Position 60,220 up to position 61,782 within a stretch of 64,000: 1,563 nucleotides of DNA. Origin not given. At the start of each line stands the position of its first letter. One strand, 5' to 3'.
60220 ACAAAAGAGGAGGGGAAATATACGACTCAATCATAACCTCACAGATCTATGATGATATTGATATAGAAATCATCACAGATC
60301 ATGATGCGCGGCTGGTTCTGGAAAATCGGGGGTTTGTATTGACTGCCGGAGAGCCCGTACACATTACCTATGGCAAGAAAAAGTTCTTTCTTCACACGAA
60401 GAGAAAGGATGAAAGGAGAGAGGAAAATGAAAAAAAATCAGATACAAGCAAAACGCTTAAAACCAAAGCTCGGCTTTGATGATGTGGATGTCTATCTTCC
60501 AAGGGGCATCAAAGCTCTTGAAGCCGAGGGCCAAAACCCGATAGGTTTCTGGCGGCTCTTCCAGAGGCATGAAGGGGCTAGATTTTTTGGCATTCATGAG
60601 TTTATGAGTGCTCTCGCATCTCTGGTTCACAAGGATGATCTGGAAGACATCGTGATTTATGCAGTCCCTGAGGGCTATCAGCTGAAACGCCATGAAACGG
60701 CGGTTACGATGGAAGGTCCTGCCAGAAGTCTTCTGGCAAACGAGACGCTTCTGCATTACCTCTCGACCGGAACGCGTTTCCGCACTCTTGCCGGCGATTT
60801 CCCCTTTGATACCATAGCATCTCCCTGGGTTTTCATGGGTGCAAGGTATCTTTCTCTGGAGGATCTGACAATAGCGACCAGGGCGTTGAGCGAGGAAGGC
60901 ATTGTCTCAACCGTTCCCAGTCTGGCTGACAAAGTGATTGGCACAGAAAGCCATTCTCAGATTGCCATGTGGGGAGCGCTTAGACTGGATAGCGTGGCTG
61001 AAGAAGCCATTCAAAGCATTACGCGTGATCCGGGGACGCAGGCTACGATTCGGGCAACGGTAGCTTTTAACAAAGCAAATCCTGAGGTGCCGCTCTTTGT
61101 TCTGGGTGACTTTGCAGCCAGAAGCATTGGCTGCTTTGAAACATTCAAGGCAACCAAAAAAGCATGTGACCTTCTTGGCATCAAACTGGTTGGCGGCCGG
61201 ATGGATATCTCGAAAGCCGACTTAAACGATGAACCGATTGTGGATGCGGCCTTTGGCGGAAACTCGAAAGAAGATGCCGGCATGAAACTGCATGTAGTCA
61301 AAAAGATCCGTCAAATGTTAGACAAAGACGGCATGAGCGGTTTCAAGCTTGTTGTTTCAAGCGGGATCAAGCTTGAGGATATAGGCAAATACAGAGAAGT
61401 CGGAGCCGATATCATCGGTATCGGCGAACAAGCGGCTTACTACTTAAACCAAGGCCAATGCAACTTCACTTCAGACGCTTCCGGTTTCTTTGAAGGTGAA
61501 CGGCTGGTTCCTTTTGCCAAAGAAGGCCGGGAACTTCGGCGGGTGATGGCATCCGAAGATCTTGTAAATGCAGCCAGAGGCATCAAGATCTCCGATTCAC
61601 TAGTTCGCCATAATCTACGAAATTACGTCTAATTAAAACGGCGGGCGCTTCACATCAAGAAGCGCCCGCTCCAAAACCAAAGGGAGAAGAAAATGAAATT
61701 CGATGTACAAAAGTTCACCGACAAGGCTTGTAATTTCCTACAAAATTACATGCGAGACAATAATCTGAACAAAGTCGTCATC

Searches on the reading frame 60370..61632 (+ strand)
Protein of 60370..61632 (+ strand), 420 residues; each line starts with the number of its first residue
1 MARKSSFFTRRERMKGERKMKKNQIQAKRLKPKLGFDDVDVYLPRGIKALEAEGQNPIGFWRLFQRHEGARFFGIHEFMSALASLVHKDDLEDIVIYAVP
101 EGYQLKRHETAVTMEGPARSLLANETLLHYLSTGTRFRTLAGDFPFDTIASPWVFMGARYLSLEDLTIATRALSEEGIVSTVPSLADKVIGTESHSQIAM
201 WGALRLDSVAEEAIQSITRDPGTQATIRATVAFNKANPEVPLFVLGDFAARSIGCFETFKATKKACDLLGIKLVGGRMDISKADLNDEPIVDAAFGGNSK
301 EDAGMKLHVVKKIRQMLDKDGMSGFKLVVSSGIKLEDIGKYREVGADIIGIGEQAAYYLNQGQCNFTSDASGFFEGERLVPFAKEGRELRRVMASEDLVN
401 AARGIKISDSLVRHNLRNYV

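Call 9: search_protein_families(library=pfam, proteins=[window:60370-61632:+], max_evalue=0.01)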
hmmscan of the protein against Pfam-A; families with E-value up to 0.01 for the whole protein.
window:60370-61632:+ (420 aa): 1 family
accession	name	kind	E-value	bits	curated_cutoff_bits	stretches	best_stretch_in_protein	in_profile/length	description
PF02749.22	QRPTase_N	-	0.00059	20.4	27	1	67-128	22-74/82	Quinolinate phosphoribosyl transferase, N-terminal domain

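Call 53: find_homologous_proteins(query=window:60427-61629:+, max_evalue=1e-20)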
Query window:60427-61629:+ (401 aa): 28 proteins with E <= 1e-20 among 7353 candidates.
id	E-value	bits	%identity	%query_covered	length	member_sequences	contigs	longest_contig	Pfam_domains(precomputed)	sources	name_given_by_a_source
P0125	4.9e-264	894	100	100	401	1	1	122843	-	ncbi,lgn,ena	-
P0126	2.3e-198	677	76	99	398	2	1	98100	-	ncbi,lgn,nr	ncbi:MAG: hypothetical protein Q7S53_05025 [bacterium]|nr:hypothetical protein [bacterium]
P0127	1.1e-191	655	73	99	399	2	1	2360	PF02749.23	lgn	-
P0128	1.6e-178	612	71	99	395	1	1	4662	-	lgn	-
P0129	1.3e-167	576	65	99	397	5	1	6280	-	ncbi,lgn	-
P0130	1.2e-155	537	61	99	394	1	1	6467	-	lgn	-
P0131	1.2e-155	537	59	99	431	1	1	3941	-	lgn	-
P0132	2.3e-153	529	59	99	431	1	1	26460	-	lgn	-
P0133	3.2e-152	525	57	99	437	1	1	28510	-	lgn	-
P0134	3.4e-149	516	58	99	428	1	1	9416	-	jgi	jgi:nicotinic acid phosphoribosyltransferase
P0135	9.6e-149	514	56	99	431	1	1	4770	-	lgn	-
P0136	4.8e-148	512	59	100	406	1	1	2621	-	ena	-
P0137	1.7e-147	510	59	99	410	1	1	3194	-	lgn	-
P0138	1.2e-145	504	61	99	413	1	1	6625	-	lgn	-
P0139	2.5e-143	496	54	99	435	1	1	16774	-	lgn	-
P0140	9.2e-143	494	61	99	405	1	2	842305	-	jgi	jgi:hypothetical protein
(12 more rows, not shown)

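Call 54: find_encoding_contigs(protein=P0129, flank=6000, max_places=2)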
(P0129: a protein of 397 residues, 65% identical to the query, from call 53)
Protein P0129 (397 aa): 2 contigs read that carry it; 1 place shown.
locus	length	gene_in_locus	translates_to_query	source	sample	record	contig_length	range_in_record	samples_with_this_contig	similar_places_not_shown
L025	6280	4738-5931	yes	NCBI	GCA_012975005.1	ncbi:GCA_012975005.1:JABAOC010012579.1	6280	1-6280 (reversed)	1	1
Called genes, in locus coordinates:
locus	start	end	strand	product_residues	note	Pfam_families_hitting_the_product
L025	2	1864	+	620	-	?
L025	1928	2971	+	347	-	-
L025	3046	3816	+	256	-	-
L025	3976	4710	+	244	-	PF01513:NAD_kinase, PF20143:NAD_kinase_C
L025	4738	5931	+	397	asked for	-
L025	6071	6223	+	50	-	-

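Call 55: find_encoding_contigs(protein=P0130, flank=6000, max_places=2)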
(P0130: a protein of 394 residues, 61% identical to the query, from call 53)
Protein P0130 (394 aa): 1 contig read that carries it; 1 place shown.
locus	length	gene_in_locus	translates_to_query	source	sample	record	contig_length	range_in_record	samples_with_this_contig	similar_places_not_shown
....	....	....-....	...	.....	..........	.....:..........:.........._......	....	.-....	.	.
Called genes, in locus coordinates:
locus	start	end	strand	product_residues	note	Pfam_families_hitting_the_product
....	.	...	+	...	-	?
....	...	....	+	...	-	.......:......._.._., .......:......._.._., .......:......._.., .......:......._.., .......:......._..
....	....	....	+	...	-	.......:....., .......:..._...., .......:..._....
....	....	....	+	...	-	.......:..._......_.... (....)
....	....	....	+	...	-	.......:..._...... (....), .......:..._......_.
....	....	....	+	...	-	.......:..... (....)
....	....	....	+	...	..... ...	-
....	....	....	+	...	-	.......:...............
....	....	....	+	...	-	?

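Call 56: find_encoding_contigs(protein=P0138, flank=6000, max_places=2)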
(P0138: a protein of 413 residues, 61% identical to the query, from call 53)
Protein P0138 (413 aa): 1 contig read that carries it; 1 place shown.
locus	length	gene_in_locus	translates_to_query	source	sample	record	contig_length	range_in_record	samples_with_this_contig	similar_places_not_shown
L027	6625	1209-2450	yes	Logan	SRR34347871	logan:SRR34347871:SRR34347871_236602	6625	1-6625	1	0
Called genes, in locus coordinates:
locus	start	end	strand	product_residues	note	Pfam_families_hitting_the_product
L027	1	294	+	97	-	?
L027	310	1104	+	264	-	-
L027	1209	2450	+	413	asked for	-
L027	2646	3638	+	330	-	PF00990:GGDEF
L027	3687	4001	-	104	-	-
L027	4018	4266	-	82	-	-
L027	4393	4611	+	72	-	-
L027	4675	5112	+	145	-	-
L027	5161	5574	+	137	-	-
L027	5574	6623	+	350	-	?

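Call 62: find_encoding_contigs(protein=P0140, flank=6000, max_places=2)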
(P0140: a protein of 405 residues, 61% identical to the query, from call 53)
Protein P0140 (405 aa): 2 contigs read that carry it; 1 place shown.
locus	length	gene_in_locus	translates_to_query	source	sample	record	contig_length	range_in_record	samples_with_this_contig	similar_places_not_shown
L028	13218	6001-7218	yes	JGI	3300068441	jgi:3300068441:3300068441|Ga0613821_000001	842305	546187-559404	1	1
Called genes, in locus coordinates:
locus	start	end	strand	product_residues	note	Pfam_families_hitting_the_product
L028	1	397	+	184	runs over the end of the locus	-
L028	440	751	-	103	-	-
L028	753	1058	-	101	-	-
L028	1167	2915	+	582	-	PF01807:Zn_ribbon_DnaG, PF08275:DNAG_N, PF01751:Toprim, PF13155:Toprim_2, PF13362:Toprim_3 (weak), PF13662:Toprim_4, PF10410:DnaB_bind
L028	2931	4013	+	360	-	PF03979:Sigma70_r1_1, PF00140:Sigma70_r1_2, PF04542:Sigma70_r2, PF04539:Sigma70_r3, PF04545:Sigma70_r4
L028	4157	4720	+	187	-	PF01467:CTP_transf_like (weak)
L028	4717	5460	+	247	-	PF01513:NAD_kinase, PF20143:NAD_kinase_C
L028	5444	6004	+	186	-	PF00293:NUDIX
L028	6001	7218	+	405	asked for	-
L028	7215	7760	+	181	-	PF00857:Isochorismatase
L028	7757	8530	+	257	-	PF02540:NAD_synthase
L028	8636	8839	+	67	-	-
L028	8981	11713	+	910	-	PF02739:5_3_exonuc_N, PF01367:5_3_exonuc, PF01612:DNA_pol_A_exo1, PF22619:DNA_polI_exo1, PF00476:DNA_pol_A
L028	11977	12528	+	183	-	PF07853:DUF1648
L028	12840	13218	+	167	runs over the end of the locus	-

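Call 63: find_encoding_contigs(protein=P0132, flank=6000, max_places=2)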
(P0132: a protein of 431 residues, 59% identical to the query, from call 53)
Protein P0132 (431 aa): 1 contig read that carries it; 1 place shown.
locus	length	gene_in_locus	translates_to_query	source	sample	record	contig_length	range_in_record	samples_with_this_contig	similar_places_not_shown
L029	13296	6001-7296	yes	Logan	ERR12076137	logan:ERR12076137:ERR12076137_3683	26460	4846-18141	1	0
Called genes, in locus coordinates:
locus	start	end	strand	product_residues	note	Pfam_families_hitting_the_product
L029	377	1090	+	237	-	PF00293:NUDIX, PF19368:WHD_AraR, PF21906:WHD_NrtR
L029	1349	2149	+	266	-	PF13672:PP2C_2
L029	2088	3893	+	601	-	-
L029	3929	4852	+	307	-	-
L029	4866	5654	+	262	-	-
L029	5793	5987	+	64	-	-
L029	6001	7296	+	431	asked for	-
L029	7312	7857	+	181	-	PF00857:Isochorismatase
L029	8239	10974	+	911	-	PF02739:5_3_exonuc_N, PF01367:5_3_exonuc, PF01612:DNA_pol_A_exo1, PF22619:DNA_polI_exo1, PF00476:DNA_pol_A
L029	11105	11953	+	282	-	-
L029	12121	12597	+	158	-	PF07853:DUF1648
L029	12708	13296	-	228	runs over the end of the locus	PF05175:MTS, PF02475:TRM5-TYW2_MTfase, PF01170:UPF0020 (weak), PF01189:Methyltr_RsmB-F (weak), PF01728:FtsJ (weak), PF03602:Cons_hypoth95, PF13847:Methyltransf_31, PF13649:Methyltransf_25, +3 more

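Call 64: find_encoding_contigs(protein=P0133, flank=6000, max_places=2)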
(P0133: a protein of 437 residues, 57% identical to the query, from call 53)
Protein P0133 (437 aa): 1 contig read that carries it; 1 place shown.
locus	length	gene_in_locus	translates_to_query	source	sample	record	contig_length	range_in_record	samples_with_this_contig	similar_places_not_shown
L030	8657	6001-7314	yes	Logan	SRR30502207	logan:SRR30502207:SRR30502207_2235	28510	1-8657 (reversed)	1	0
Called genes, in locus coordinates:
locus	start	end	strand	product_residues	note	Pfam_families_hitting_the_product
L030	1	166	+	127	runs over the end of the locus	-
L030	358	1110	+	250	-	PF01553:Acyltransferase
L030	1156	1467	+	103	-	-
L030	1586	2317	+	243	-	PF13672:PP2C_2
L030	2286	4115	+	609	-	-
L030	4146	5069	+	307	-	-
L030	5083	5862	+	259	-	-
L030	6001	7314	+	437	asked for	-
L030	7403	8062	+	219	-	PF00293:NUDIX, PF19368:WHD_AraR, PF21906:WHD_NrtR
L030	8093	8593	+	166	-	PF00293:NUDIX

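Call 94: find_encoding_contigs(protein=P0134, flank=6000, max_places=2)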
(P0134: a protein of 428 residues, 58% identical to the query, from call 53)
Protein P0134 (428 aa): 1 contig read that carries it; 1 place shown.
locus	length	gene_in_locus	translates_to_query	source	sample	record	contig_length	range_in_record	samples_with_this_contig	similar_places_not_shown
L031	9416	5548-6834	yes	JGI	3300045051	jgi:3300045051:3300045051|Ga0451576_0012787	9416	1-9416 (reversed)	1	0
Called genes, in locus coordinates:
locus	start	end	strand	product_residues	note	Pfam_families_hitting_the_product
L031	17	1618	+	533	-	PF01807:Zn_ribbon_DnaG, PF08275:DNAG_N, PF01751:Toprim, PF13155:Toprim_2, PF13662:Toprim_4, PF10410:DnaB_bind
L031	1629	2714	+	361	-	PF03979:Sigma70_r1_1, PF00140:Sigma70_r1_2, PF04542:Sigma70_r2, PF04539:Sigma70_r3, PF04545:Sigma70_r4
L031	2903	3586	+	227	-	PF00293:NUDIX, PF19368:WHD_AraR, PF21906:WHD_NrtR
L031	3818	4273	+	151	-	-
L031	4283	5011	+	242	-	PF01513:NAD_kinase (weak), PF20143:NAD_kinase_C (weak)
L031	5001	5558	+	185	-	PF00293:NUDIX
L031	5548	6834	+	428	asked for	-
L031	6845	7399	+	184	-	PF00857:Isochorismatase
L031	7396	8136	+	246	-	PF02540:NAD_synthase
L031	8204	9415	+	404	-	?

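Call 101: list_cluster_members(proteins=[P0125, P0126, P0129, P0140])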
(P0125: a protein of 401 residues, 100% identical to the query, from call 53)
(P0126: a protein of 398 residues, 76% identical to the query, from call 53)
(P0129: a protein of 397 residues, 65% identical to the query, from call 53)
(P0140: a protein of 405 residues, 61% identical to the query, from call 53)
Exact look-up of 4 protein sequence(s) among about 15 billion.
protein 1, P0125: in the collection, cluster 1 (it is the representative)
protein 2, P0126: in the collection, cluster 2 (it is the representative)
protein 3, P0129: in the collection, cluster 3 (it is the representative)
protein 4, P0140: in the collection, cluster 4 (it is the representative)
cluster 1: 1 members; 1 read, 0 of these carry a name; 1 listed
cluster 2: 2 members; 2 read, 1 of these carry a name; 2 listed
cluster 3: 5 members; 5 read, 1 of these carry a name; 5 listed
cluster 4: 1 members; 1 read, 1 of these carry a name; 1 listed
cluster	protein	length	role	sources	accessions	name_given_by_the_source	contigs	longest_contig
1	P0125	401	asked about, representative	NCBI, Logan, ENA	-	-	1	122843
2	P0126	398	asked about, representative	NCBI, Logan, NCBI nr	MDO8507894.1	MAG: hypothetical protein Q7S53_05025 [bacterium] | hypothetical protein [bacterium]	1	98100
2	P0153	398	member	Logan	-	-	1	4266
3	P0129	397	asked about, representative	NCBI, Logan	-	-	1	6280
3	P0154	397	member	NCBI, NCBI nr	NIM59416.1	MAG: hypothetical protein GTO16_10805 [Candidatus Aminicenantes bacterium] | hypothetical protein [Candidatus Aminicenantes bacterium]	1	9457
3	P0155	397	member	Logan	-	-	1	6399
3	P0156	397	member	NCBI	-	-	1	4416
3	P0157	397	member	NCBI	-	-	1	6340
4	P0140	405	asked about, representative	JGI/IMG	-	hypothetical protein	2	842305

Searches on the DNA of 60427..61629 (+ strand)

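Call 98: search_rna_families(source=L030, start=5850, end=6010, threshold=evalue, max_evalue=10)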
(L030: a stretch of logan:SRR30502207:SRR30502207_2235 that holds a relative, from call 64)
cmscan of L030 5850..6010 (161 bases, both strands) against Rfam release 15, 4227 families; matches with E-value up to 10: 0.
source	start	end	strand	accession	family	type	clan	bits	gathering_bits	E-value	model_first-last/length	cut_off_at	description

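Call 99: search_rna_families(source=L025, start=3815, end=3985, threshold=evalue, max_evalue=10)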
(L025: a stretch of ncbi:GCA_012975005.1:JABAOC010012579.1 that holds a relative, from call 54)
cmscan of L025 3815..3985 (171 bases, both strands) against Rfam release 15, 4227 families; matches with E-value up to 10: 6.
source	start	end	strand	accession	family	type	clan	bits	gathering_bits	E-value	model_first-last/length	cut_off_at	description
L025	3848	3932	+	RF01483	rli56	Cis-reg;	-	20.8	47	0.21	1-100/100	no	Listeria sRNA rli56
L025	3917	3933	-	RF00032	Histone3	Cis-reg;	-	15.8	34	0.08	6-22/46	no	Histone 3' UTR stem-loop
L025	3960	3985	+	RF00323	snoR79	Gene; snRNA; snoRNA; CD-box;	-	15.2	80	1.3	1-29/65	3'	Small nucleolar RNA R79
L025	3866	3933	-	RF00042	CopA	Gene; antisense;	-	14.2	60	3.8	1-92/92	no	CopA-like RNA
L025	3918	3978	-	RF01844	SmY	Gene; snRNA; splicing;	-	10.1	39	5.3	1-80/80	no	SmY spliceosomal RNA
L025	3855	3944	+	RF01794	sok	Gene; antitoxin;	-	8.5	59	9.8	1-157/157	no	sok antitoxin (CssrC)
